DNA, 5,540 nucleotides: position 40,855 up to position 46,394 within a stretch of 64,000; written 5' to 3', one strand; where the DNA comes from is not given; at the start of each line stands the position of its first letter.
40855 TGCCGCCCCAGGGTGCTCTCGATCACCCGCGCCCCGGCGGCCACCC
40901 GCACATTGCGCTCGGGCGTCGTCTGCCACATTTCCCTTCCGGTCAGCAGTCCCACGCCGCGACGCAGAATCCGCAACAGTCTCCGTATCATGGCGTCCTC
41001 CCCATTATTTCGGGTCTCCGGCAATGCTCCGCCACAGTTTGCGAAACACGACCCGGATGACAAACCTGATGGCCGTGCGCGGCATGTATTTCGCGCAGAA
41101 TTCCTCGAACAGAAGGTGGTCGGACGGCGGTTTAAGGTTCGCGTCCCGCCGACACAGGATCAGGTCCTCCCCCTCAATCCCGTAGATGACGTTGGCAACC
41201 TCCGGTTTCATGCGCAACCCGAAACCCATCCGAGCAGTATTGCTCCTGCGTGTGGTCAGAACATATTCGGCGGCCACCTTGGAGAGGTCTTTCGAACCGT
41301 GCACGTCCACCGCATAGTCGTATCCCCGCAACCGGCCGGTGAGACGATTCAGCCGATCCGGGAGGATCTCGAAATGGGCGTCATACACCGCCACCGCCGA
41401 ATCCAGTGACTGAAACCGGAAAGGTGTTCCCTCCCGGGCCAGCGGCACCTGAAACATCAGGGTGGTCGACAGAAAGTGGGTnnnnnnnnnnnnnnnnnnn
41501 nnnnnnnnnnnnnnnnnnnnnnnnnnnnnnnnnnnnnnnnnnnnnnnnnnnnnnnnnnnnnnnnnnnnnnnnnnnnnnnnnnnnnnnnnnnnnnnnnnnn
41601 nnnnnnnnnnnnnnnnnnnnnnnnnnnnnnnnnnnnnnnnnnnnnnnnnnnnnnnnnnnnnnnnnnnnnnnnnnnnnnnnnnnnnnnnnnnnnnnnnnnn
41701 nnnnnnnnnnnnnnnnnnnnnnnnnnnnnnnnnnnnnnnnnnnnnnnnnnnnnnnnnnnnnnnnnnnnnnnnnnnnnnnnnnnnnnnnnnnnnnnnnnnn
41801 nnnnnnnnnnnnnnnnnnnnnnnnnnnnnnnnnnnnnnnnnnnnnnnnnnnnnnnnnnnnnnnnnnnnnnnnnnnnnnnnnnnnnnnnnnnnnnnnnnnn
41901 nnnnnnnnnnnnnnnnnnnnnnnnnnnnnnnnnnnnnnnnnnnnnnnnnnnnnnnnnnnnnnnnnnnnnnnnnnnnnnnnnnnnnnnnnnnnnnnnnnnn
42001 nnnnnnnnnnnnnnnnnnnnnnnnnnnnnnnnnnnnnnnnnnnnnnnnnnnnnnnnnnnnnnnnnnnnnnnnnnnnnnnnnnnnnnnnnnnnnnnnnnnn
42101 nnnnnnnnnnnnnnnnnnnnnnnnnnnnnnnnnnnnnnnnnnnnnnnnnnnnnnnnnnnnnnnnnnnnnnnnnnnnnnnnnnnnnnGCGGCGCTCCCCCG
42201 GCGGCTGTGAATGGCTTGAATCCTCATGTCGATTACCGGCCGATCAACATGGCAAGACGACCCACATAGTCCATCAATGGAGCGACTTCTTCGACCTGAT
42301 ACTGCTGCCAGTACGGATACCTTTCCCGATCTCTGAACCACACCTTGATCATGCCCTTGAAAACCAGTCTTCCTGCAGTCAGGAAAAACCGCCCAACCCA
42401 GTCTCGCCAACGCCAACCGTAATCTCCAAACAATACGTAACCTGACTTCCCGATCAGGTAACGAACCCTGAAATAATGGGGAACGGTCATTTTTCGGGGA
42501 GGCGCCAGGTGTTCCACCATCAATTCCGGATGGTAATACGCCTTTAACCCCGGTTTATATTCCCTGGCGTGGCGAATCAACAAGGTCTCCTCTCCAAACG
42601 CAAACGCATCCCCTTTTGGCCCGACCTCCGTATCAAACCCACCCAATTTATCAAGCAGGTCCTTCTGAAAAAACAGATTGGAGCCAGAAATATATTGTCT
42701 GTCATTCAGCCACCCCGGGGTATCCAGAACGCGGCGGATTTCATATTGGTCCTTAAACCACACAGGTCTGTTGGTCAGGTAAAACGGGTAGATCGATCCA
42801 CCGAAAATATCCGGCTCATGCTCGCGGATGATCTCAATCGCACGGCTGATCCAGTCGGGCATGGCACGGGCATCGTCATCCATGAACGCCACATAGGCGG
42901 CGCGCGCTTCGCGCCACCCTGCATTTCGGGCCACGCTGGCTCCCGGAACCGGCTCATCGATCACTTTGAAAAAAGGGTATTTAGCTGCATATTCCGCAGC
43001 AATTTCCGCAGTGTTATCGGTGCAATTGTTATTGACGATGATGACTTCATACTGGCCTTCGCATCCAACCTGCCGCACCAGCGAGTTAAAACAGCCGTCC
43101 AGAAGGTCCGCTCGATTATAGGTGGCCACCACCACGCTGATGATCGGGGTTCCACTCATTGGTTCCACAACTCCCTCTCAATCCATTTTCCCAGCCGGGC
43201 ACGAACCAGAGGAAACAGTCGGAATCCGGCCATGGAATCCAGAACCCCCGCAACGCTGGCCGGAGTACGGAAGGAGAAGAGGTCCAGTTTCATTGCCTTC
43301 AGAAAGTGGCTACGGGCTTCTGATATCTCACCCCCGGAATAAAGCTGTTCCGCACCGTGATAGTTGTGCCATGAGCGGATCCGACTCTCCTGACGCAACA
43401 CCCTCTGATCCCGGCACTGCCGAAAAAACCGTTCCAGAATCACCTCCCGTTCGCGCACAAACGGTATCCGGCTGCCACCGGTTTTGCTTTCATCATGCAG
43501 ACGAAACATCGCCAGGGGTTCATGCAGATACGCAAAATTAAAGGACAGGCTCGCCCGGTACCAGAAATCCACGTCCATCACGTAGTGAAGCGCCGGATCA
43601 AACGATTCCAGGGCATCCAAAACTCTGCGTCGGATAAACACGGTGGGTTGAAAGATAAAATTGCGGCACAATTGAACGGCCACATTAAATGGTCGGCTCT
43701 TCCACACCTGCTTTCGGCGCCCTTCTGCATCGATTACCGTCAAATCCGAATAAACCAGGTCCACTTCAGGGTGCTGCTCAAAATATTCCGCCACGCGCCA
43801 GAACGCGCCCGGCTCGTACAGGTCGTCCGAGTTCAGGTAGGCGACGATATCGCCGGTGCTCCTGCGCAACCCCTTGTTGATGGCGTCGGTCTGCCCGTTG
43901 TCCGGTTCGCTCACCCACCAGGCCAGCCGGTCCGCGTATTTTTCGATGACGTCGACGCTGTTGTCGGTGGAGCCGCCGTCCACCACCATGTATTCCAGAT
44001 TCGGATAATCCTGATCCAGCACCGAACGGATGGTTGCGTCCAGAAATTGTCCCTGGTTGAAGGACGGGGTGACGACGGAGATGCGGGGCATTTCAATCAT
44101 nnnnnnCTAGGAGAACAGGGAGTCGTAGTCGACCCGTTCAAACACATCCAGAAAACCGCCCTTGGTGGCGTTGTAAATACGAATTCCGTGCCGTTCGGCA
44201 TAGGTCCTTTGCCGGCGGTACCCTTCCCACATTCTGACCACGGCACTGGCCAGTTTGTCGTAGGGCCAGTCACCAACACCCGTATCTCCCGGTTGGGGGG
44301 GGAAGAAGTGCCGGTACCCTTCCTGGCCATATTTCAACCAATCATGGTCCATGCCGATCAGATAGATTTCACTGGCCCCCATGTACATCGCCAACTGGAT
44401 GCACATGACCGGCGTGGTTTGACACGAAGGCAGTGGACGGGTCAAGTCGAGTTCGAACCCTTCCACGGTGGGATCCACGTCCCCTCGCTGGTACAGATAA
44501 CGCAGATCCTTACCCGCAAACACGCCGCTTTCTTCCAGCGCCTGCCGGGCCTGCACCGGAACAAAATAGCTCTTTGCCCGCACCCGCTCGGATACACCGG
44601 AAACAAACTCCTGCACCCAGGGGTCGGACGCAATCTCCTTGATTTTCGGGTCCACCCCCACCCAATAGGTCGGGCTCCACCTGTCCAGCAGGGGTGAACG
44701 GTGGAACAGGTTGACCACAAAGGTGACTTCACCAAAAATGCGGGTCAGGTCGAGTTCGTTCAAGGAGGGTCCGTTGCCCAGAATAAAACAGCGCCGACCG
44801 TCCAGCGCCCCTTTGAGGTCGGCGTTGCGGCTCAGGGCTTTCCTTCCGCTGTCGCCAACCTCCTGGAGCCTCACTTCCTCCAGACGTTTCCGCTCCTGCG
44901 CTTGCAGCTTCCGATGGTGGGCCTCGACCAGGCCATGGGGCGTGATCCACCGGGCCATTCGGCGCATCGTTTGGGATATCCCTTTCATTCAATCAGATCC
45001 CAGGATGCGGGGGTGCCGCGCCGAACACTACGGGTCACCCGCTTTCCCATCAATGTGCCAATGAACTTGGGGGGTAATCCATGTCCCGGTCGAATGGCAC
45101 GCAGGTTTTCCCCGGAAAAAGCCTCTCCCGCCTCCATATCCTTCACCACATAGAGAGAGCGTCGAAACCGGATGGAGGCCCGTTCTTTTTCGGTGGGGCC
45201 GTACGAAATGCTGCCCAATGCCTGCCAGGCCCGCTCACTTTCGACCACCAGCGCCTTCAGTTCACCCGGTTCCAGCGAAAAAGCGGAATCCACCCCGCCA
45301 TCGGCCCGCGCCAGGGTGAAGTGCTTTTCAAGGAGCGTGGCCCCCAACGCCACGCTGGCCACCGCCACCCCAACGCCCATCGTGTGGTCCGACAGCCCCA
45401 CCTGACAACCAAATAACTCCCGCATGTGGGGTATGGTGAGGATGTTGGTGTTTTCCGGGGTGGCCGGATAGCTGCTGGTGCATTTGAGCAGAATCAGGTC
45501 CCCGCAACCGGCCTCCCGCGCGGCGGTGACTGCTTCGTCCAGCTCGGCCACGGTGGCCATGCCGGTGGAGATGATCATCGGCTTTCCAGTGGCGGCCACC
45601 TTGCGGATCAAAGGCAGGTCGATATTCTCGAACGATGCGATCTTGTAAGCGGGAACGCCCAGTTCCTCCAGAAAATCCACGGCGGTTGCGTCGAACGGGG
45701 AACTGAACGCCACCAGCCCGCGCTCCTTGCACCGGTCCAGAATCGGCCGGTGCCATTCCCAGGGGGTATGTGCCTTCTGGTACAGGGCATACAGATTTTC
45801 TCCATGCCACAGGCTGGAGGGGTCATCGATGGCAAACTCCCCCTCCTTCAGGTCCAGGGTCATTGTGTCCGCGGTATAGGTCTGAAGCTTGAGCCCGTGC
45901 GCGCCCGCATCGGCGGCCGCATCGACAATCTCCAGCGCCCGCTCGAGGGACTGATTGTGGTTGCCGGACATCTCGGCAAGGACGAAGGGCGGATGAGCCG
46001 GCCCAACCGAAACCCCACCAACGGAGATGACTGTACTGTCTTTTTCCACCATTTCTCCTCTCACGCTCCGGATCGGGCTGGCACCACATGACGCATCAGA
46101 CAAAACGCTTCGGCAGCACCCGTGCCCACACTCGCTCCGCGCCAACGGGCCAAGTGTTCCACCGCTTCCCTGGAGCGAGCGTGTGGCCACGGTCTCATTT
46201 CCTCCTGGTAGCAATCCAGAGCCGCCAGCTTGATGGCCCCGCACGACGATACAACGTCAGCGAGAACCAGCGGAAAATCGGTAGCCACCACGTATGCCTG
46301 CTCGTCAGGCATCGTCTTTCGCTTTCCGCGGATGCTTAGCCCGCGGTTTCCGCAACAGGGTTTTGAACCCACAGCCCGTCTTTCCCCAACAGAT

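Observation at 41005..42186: GnT-I/GT13-like (eukaryote-type) GT-A glycosyltransferase inside the bacterial operon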

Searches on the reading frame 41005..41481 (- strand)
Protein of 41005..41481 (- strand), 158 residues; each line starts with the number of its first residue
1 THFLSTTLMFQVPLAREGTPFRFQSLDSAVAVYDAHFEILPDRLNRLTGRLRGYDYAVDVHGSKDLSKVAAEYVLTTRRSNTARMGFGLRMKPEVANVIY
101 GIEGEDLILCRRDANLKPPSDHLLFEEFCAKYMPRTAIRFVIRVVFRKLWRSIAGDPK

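Call 83: predict_structure(alignment_id=A5)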
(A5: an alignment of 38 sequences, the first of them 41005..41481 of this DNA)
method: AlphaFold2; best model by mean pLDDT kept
length: 158 residues; sequences in the alignment: 38
mean_pLDDT: 87.1   pTM: 0.72
mean pLDDT of the five models: 87.1, 86.6, 85.8, 84.9, 84.7
residues with pLDDT >= 90: 103; 70-90: 27; 50-70: 25; < 50: 3
segments of 3 or more residues with pLDDT < 50: 1-3
pLDDT, mean of each block of 10 residues (from residue 1): 53 73 89 93 97 98 95 97 96 95 97 91 67 80 94 77
secondary structure, 60 per line:
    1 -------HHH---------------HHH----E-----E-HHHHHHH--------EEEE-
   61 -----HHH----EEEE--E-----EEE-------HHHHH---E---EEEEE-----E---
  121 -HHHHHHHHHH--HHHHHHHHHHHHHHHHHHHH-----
elements in order: H41-47 E56-59 E73-76 E85-87 H95-99 E107-111 H122-131 H134-153

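Call 85: fold_search(model_id=the predicted structure, library=pdb)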
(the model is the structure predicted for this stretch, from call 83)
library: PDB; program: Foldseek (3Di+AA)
matches with E <= 10: 16; with E <= 0.001: 0
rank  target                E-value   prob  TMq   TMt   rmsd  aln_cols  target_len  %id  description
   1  6cw3_H                5.6e-01  0.12  0.16  0.15  14.2        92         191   15  Crystal structure of a yeast SAGA transcriptional coactivator Ada2/Gcn5 HAT subcomplex, crystal form 2 (released 2018-09-19)
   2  6cw3_F                2.1e+00  0.06  0.16  0.14  14.1        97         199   15  Crystal structure of a yeast SAGA transcriptional coactivator Ada2/Gcn5 HAT subcomplex, crystal form 2 (released 2018-09-19)
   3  6psm_D                2.8e+00  0.02  0.15  0.07  14.9       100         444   18  Crystal structure of PsS1_19B C77S in complex with kappa-neocarrabiose (released 2019-09-25)
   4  3nfg_B                3.2e+00  0.01  0.11  0.13  17.7       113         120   12  Crystal structure of Dimerization module of RNA polymerase I subcomplex A49/A34.5 (released 2010-09-08)
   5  7qos_B                4.2e+00  0.04  0.13  0.07   5.0        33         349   12  Cyclopropane fatty acid synthase from Aquifex aeolicous with bound ligands (released 2022-02-02)
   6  6psm_A                4.2e+00  0.02  0.15  0.07  15.0       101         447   20  Crystal structure of PsS1_19B C77S in complex with kappa-neocarrabiose (released 2019-09-25)
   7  6psm_F                4.5e+00  0.01  0.15  0.07  14.7        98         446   15  Crystal structure of PsS1_19B C77S in complex with kappa-neocarrabiose (released 2019-09-25)
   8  7qos_A                5.2e+00  0.04  0.14  0.07   4.5        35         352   11  Cyclopropane fatty acid synthase from Aquifex aeolicous with bound ligands (released 2022-02-02)
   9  4zxv_B                6.7e+00  0.01  0.11  0.06  14.1        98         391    8  Streptomyces peucetius nitrososynthase DnmZ in ligand-free state (released 2015-10-14)
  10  3i59_B                7.2e+00  0.01  0.15  0.12  18.1       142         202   11  Crystal structure of MtbCRP in complex with N6-cAMP (released 2009-09-08)
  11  5djk                  7.7e+00  0.02  0.13  0.09   5.0        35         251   26  Structure of M. tuberculosis CysQ, a PAP phosphatase with PO4 and 2Ca bound (released 2015-11-11)
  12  8i03_I                7.7e+00  0.01  0.15  0.13  16.1       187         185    9  Cryo-EM structure of the SIN3L complex from S. pombe (released 2023-05-03)
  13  6n62_C                8.3e+00  0.00  0.09  0.02  12.0        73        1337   15  Escherichia coli RNA polymerase sigma70-holoenzyme bound to upstream fork promoter DNA (released 2019-01-09)
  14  5zbi_B                8.8e+00  0.00  0.09  0.05   9.1        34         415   18  Crystal structure of asparaginyl endopeptidases from Viola Canadensis (released 2018-05-09)
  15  7w54_B                9.5e+00  0.01  0.14  0.05   6.5        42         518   14  Crystal structure of a bacterial OTU DUB with Ub-PA (released 2022-08-24)
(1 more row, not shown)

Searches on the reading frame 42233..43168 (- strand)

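Call 9: search_protein_families(library=pfam, proteins=[window:42233-43168:-], max_evalue=0.001)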
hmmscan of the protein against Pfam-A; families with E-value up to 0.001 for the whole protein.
window:42233-43168:- (311 aa): 3 families
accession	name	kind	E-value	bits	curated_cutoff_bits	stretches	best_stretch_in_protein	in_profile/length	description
PF00535.33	Glycos_transf_2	-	1e-34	120.3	23.3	1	11-175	1-167/168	Glycosyl transferase family 2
PF13641.12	Glyco_tranf_2_3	-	1.8e-15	58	27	1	10-224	3-215/230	Glycosyltransferase like family 2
PF10111.15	Glyco_tranf_2_2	-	5.7e-05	23.2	27.3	0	38-115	28-107/276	Glycosyltransferase like family 2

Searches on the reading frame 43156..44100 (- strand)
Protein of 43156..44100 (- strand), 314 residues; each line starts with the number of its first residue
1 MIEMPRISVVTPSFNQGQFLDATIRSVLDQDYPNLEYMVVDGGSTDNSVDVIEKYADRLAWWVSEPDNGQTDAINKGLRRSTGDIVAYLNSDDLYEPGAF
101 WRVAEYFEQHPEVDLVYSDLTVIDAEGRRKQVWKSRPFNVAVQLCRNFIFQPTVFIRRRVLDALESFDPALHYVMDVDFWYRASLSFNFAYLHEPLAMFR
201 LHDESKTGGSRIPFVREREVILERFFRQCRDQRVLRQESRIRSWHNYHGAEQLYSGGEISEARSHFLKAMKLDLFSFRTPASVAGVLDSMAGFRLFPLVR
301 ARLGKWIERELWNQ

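Call 9: search_protein_families(library=pfam, proteins=[window:43156-44100:-], max_evalue=0.001)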
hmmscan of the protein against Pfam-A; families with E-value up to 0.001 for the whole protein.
window:43156-44100:- (314 aa): 3 families
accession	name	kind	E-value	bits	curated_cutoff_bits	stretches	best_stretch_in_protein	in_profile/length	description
PF00535.33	Glycos_transf_2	-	8.7e-28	97.8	23.3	1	8-141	1-140/168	Glycosyl transferase family 2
PF13641.12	Glyco_tranf_2_3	-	3.2e-15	57.2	27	1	5-192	1-204/230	Glycosyltransferase like family 2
PF10111.15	Glyco_tranf_2_2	-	1.2e-06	28.7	27.3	1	19-182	14-198/276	Glycosyltransferase like family 2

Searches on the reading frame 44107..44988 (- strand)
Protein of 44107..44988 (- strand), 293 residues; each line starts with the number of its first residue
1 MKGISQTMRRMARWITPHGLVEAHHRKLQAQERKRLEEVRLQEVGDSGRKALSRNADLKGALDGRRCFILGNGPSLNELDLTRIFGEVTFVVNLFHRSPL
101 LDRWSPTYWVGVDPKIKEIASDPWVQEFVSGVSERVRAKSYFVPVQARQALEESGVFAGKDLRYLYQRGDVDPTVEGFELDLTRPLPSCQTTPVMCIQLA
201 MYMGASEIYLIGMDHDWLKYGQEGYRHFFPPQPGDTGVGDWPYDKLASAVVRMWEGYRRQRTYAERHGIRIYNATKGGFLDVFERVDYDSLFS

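Call 9: search_protein_families(library=pfam, proteins=[window:44107-44988:-], max_evalue=0.001)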
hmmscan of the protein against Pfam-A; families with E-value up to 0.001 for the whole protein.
window:44107-44988:- (293 aa): 1 family
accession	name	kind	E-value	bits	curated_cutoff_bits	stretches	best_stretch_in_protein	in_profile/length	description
PF01973.23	MptE-like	-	1.3e-07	32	34.6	1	190-217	141-168/171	6-hydroxymethylpterin diphosphokinase MptE-like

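Call 47: search_protein_families(library=ncbifam, proteins=[window:44107-44988:-], max_evalue=0.001)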
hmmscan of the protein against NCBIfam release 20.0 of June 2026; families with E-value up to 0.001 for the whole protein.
window:44107-44988:- (293 aa): 0 families

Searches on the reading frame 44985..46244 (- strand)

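Call 9: search_protein_families(library=pfam, proteins=[window:44985-46244:-], max_evalue=0.001)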
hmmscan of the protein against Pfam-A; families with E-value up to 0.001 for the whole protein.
window:44985-46244:- (419 aa): 2 families
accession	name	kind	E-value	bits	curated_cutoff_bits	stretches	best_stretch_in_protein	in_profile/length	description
PF03102.20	NeuB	-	4.9e-86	288.6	22.1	1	106-346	1-239/241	NeuB family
PF08666.17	SAF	-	1.3e-12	48.5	21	1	361-419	1-63/63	SAF domain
